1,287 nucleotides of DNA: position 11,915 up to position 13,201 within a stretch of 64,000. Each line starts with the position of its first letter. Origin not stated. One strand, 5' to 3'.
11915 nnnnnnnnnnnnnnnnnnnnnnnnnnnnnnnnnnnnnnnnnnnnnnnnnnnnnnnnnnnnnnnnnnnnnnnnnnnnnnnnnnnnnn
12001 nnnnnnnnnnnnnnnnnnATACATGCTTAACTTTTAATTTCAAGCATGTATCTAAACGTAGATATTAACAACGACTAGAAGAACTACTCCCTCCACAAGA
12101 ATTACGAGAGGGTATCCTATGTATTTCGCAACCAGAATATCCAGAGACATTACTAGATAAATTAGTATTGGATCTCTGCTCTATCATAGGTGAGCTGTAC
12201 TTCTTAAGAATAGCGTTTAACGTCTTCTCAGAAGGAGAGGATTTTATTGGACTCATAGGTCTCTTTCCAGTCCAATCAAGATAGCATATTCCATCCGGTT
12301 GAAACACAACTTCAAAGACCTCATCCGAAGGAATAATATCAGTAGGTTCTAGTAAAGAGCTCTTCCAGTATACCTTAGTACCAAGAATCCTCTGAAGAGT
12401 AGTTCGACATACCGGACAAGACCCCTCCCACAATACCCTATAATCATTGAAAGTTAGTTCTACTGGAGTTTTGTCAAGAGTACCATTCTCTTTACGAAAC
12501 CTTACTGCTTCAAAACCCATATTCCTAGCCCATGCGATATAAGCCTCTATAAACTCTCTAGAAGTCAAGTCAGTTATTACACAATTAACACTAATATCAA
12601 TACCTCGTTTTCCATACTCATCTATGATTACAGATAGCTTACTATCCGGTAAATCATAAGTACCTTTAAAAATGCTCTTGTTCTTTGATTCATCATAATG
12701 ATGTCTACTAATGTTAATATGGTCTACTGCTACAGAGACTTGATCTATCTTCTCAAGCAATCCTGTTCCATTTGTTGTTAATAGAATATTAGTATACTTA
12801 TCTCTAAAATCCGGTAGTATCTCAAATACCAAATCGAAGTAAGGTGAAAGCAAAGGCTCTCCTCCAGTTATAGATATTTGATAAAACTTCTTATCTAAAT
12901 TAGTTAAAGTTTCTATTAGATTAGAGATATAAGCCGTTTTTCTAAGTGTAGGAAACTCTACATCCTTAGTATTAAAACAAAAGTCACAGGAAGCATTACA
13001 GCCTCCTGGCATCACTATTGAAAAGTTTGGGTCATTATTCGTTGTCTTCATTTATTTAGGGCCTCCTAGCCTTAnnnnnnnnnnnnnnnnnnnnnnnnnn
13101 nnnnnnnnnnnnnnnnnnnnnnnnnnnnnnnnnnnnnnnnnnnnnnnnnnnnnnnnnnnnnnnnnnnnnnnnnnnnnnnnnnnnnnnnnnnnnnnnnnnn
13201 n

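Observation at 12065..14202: RtcB RNA ligase and radical SAM enzyme in a two-gene operon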

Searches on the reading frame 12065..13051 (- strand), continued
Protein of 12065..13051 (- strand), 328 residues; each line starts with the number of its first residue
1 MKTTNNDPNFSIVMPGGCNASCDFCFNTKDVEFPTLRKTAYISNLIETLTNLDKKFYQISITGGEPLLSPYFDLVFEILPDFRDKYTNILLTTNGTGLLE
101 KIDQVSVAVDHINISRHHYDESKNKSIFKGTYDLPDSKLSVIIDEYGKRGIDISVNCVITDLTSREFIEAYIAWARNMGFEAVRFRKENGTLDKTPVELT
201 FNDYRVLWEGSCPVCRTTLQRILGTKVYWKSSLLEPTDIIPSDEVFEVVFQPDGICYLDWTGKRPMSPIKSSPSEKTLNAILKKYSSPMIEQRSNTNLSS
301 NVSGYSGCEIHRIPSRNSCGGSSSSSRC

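Call 92: find_encoding_contigs(protein=P0063, flank=8000, max_places=1)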
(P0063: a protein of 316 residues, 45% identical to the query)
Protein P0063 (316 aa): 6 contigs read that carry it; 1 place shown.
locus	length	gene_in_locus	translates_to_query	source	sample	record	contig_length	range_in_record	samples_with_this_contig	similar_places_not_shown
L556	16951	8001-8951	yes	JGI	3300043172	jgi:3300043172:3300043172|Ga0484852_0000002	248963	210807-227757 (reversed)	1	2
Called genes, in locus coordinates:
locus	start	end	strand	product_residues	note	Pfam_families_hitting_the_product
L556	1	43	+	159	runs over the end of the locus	PF13384:HTH_23 (faint), PF21476:PF0610-like_N (faint), PF02796:HTH_7 (faint), PF08279:HTH_11 (faint), PF13936:HTH_38 (faint), PF14493:HTH_40 (faint), PF00196:GerE (faint)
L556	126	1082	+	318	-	-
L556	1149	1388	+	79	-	-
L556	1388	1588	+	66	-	-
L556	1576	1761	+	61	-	-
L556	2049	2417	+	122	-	-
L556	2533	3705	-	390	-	PF01467:CTP_transf_like, PF01121:CoaE, PF13238:AAA_18 (faint)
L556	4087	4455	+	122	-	-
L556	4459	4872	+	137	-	-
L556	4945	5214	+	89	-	PF11753:DUF3310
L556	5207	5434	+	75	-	-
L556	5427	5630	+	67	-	-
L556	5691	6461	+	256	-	-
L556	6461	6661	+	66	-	-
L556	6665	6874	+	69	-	-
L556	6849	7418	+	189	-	PF00293:NUDIX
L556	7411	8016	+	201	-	-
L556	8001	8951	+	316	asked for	PF04055:Radical_SAM, PF13353:Fer4_12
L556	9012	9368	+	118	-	-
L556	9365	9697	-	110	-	-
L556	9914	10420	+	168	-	-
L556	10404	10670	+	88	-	-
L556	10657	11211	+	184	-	PF01885:PTS_2-RNA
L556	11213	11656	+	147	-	-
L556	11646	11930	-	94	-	-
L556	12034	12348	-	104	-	-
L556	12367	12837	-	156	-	-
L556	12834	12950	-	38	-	-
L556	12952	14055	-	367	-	PF01139:RtcB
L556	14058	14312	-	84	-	-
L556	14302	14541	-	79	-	-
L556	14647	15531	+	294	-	PF04055:Radical_SAM (weak)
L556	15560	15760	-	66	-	-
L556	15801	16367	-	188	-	-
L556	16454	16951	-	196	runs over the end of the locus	-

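Call 93: find_encoding_contigs(protein=P0107, flank=8000, max_places=1)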
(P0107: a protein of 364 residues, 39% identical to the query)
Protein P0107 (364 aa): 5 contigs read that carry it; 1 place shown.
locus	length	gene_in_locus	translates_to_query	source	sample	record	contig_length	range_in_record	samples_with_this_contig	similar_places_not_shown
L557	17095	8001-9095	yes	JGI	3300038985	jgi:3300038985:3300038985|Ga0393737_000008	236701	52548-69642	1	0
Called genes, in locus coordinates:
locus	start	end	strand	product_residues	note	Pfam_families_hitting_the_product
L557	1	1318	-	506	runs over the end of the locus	-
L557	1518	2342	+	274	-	-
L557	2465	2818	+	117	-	-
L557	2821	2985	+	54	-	-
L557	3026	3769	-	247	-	PF24302:DUF7484 (weak)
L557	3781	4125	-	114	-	-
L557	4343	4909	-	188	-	-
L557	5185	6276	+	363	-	-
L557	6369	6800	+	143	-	PF01327:Pep_deformylase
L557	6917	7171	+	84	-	-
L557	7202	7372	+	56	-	-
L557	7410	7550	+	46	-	-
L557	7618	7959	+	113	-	-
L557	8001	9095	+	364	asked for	PF04055:Radical_SAM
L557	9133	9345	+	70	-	-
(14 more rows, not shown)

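Call 94: find_encoding_contigs(protein=P0066, flank=8000, max_places=1)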
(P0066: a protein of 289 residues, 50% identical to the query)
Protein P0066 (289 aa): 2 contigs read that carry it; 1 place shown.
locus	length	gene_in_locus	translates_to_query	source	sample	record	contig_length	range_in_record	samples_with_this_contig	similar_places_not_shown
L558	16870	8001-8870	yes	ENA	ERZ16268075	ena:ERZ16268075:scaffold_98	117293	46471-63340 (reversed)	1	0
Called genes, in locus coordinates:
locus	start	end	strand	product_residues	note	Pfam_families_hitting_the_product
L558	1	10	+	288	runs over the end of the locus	PF01263:Aldose_epim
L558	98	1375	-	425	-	PF05496:RuvB_N, PF00158:Sigma54_activat (faint), PF20720:nSTAND3 (weak), PF00004:AAA, PF07728:AAA_5 (weak), PF16193:AAA_assoc_2, PF12002:MgsA_C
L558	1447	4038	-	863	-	PF13715:CarbopepD_reg_2, PF18939:DUF5686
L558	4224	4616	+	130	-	-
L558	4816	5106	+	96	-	-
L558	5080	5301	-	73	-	-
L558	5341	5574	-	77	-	PF13443:HTH_26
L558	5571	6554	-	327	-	-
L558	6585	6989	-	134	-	-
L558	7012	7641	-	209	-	PF00717:Peptidase_S24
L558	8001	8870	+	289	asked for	PF04055:Radical_SAM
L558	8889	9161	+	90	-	-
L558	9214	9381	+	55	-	-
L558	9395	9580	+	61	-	PF12728:HTH_17 (weak)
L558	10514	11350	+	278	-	-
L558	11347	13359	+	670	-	PF12705:PDDEXK_1, PF12846:AAA_10 (faint), PF17854:FtsK_alpha, PF01580:FtsK_SpoIIIE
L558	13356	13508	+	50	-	-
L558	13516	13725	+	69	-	-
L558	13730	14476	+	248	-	PF24703:DUF7666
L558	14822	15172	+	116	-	PF05866:RusA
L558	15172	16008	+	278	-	PF14297:Lin1244_N, PF25200:DUF7833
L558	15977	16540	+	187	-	PF20338:DUF6633 (weak)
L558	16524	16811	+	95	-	-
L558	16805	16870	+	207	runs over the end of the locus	-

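Call 95: find_encoding_contigs(protein=P0074, flank=8000, max_places=1)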
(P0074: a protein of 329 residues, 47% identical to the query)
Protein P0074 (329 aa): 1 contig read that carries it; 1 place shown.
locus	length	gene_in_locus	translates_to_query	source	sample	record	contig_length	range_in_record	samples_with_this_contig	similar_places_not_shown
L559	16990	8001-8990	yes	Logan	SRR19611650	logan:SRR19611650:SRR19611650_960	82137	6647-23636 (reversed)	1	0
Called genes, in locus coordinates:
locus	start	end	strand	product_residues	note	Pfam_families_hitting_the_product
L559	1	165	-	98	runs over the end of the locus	-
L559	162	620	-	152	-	-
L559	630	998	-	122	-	-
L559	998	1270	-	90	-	PF24043:DUF7352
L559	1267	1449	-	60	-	-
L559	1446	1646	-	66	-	-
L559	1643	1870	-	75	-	-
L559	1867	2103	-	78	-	-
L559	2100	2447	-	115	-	-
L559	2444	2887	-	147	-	-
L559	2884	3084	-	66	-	-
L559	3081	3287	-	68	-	-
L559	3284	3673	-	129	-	-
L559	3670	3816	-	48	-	-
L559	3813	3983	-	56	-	-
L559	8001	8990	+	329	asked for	PF13353:Fer4_12, PF04055:Radical_SAM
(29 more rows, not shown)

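Call 96: find_encoding_contigs(protein=P0010, flank=8000, max_places=1)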
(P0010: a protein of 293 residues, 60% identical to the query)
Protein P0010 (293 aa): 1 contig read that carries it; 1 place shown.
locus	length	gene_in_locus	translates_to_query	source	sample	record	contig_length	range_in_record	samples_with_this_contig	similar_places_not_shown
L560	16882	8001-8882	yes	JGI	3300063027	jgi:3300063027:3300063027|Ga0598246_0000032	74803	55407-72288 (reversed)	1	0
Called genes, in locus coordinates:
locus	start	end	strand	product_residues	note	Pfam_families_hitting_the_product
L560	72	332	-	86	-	-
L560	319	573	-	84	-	-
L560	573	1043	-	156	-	PF03767:Acid_phosphat_B (weak), PF25109:HAD_PNKP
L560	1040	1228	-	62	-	-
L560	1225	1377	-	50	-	-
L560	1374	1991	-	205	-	-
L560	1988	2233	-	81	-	-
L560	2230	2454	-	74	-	-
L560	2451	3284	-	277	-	PF24703:DUF7666, PF01469:Pentapeptide_2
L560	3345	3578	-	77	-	-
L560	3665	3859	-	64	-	-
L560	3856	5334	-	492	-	-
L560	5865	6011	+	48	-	-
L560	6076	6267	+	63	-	-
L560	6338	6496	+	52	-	-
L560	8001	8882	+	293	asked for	PF04055:Radical_SAM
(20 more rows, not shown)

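Call 97: find_encoding_contigs(protein=P0103, flank=8000, max_places=1)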
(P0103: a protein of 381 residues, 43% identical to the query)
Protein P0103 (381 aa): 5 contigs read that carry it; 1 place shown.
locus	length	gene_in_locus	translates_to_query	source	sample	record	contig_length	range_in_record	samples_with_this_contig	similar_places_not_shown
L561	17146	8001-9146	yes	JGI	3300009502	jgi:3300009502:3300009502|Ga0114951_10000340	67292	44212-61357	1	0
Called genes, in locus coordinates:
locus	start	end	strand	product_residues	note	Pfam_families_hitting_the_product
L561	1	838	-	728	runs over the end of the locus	PF04851:ResIII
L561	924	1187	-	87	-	-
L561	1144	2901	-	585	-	PF00795:CN_hydrolase, PF02540:NAD_synthase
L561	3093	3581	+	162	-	-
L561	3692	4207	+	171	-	-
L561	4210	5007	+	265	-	PF24308:DUF7487 (weak)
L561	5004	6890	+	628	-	-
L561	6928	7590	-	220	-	-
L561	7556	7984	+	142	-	-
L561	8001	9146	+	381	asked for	PF04055:Radical_SAM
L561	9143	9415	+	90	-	-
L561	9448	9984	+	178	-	-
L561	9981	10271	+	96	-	-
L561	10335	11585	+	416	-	PF12323:HTH_OrfB_IS605, PF01385:OrfB_IS605, PF07282:Cas12f1-like_TNB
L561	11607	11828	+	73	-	-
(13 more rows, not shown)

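Call 110: fold_search(model_id=the predicted structure, library=viral)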
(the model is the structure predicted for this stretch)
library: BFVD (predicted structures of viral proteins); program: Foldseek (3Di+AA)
matches with E <= 10: 965; with E <= 0.001: 68
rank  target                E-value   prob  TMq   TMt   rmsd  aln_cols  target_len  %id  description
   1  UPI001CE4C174         2.3e-20  1.00  0.65  0.57   9.9       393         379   22  (no name look-up for this kind of identifier)
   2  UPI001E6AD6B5         2.9e-19  1.00  0.68  0.49  14.3       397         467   19  (no name look-up for this kind of identifier)
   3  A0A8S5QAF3            2.6e-10  1.00  0.55  0.65   4.1       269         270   18  Radical SAM core domain-containing protein [Siphoviridae sp. ctu9a31]
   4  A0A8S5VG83            2.4e-08  1.00  0.50  0.45   8.4       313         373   14  Putative Fe-S oxidoreductase [Myoviridae sp. ctkfK18]
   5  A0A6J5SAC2            3.3e-08  1.00  0.48  0.50  10.2       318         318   14  4Fe4S-binding SPASM domain containing protein [uncultured Caudovirales phage]
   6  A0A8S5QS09            4.2e-08  1.00  0.53  0.32   7.9       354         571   12  7-cyano-7-deazaguanine synthase [Myoviridae sp. ctgXL3]
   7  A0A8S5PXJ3            6.0e-08  1.00  0.44  0.43   5.9       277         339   18  Putative Fe-S oxidoreductase [Podoviridae sp. ctIlO27]
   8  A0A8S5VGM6            6.8e-08  1.00  0.43  0.42   5.3       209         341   20  Tungsten cofactor oxidoreductase radical SAM maturase [Myoviridae sp. ctkfK18]
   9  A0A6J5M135            7.2e-08  1.00  0.47  0.42   9.8       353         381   13  Radical_SAM domain containing protein [uncultured Caudovirales phage]
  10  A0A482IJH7            8.1e-08  1.00  0.46  0.35   4.4       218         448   17  Putative radical SAM superfamily protein [Erwinia phage Derbicus]
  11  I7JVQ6                1.1e-07  1.00  0.48  0.53   8.0       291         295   14  Radical SAM domain-containing protein [Campylobacter phage CP21]
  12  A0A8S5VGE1            1.5e-07  1.00  0.40  0.36   6.2       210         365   18  Fe-S oxidoreductase [Myoviridae sp. ctkfK18]
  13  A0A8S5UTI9            1.9e-07  1.00  0.47  0.44  16.3       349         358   15  Oxidoreductase [Myoviridae sp. ctYA416]
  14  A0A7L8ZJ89            2.3e-07  1.00  0.39  0.39  24.9       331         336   11  Putative radical SAM protein [Campylobacter phage F379]
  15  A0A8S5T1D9            3.5e-07  1.00  0.46  0.35   4.9       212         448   18  Fe-S oxidoreductase [Myoviridae sp. ctWb16]
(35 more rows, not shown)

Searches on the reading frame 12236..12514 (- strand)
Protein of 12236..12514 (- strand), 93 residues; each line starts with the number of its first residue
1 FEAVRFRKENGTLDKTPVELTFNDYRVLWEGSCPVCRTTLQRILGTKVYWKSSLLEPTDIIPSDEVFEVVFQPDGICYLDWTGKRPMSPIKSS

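Call 107: search_solved_structures(query=A5, max_evalue=10, show_alignments=3)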
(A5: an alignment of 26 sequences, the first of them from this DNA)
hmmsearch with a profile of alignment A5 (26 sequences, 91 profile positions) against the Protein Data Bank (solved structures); distinct sequences matched with E-value up to 10: 11.
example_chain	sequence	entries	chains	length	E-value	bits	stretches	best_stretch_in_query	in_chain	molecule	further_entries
2ect_A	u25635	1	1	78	0.62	13.4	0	29-40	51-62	RING finger protein 126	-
5l0m_A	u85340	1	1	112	0.64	13.4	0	9-47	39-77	Nuclear receptor subfamily 5 group A member 2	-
4tkp_B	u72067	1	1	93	0.67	13.3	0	29-41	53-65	Tripartite motif-containing protein 5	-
2ecv_A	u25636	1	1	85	0.69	13.3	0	28-41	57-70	Tripartite motif-containing protein 5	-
2z1d_A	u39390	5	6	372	0.79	13.1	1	18-61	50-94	Hydrogenase expression/formation protein hypD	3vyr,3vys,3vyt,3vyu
2a66_A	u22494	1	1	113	1.1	12.6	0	9-47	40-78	Orphan nuclear receptor NR5A2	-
7bvw_A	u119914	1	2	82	1.4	12.3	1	22-41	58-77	AT5G66160 protein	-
2ff0_A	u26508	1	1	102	3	11.2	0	10-47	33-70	Steroidogenic factor 1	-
8pki_K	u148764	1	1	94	5.3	10.5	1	9-47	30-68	Nuclear receptor subfamily 5 group A member 2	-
5k2m_E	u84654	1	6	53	9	9.7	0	24-43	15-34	Probable lysine biosynthesis protein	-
6sqo_A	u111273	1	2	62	9.9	9.6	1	27-43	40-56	E3 ubiquitin-protein ligase Mdm2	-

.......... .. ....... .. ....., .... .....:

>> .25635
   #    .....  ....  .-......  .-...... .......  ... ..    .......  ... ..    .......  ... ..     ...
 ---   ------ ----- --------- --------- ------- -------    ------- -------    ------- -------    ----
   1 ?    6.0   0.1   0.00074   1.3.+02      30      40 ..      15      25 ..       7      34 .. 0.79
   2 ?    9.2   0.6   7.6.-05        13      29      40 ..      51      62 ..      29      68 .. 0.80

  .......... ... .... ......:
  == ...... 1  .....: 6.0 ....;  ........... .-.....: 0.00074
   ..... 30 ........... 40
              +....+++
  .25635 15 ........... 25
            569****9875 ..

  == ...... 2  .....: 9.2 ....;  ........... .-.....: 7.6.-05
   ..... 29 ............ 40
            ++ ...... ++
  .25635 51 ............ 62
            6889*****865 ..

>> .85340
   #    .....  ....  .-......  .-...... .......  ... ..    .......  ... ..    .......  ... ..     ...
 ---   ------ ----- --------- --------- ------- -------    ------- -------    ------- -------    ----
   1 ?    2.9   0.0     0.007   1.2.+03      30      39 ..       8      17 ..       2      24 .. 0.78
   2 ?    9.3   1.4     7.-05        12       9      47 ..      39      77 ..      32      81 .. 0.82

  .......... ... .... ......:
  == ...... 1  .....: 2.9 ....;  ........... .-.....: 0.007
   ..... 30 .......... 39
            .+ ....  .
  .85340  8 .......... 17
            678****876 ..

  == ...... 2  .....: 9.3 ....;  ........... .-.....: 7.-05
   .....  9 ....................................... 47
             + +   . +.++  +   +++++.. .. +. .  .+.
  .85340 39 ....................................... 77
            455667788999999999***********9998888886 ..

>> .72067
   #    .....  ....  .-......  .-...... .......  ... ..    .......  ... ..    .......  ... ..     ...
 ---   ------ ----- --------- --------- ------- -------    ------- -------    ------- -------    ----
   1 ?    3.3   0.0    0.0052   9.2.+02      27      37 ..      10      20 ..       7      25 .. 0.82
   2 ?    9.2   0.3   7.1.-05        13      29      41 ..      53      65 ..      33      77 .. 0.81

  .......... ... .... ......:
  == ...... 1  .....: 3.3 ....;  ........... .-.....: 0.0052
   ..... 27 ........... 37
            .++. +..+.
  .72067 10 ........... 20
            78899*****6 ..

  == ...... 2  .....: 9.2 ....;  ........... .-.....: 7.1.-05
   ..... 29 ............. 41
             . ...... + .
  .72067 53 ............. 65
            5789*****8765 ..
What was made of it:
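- The C-terminal domain matches nothing solved (call 107).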
